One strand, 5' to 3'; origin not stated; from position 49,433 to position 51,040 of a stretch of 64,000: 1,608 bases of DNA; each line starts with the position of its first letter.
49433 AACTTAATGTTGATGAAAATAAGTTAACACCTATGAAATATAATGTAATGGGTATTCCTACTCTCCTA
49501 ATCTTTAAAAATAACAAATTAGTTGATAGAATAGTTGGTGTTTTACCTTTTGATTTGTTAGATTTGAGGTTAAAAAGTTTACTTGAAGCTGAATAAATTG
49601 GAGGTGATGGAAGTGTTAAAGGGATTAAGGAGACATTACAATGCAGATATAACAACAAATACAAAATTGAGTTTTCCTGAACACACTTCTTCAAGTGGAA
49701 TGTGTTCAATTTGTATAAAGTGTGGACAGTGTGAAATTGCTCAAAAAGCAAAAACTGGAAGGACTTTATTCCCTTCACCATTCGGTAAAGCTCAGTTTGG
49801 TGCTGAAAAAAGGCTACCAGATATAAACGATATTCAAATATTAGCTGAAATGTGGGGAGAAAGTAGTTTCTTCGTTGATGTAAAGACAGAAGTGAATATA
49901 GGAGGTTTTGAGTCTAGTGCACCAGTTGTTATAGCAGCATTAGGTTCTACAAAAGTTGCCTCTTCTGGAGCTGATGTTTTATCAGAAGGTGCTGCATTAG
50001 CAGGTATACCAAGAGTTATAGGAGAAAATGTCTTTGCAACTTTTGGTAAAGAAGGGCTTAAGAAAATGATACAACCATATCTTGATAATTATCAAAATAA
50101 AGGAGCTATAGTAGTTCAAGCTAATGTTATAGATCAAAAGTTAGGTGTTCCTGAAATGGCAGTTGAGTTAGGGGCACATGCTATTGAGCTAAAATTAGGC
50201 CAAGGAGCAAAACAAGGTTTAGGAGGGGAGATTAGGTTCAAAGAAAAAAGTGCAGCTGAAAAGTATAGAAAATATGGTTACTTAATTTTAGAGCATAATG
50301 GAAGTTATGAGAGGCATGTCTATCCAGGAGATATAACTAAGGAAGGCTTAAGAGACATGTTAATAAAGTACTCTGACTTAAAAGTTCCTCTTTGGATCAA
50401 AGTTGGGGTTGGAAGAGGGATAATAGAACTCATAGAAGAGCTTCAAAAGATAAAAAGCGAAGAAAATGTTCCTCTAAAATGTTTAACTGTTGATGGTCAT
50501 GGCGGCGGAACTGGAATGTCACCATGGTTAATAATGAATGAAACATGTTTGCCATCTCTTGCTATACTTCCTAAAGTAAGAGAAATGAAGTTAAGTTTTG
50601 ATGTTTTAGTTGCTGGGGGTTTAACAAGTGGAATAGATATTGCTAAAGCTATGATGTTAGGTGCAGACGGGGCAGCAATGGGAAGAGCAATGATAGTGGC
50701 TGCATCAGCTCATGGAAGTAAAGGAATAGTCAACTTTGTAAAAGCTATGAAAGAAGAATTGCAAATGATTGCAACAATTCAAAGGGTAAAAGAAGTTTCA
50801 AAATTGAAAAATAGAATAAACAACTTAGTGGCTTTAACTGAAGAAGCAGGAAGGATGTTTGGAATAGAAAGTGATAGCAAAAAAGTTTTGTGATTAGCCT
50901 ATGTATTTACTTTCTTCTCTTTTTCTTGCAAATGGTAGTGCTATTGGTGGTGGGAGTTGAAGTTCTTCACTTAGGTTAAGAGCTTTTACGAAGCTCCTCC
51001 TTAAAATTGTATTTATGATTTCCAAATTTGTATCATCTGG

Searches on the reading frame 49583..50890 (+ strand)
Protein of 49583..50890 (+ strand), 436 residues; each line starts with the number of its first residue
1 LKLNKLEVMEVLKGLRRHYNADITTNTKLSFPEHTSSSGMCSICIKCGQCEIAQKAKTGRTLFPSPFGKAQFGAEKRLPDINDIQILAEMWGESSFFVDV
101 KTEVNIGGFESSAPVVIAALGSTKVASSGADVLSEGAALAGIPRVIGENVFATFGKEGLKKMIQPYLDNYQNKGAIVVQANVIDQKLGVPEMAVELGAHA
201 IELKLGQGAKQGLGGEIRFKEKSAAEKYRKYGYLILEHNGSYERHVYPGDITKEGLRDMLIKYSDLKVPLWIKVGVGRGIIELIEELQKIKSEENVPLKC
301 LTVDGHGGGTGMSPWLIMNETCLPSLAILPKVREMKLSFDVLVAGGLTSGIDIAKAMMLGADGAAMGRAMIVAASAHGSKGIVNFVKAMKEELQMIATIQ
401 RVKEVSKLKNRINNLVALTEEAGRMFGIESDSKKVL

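Call 80: search_protein_families(library=ncbifam, proteins=[window:49583-50890:+], max_evalue=0.00001)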
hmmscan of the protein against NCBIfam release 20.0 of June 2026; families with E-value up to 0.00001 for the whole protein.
window:49583-50890:+ (436 aa): 4 families
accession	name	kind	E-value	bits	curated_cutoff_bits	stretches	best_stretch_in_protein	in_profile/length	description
TIGR02151.1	IPP_isom_2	equivalog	5.7e-14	51.8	281.3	1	323-410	244-331/338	type 2 isopentenyl-diphosphate Delta-isomerase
NF008398.0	PRK11197.1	subfamily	4.6e-13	48.7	376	1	325-411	286-373/381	L-lactate dehydrogenase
NF033901.1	L_lactate_LldD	exception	1.3e-09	37.6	550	1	328-409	289-371/377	FMN-dependent L-lactate dehydrogenase LldD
TIGR03966.1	actino_HemFlav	equivalog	7.2e-07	28.2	470.85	1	325-396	288-360/385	pre-mycofactocin synthase MftD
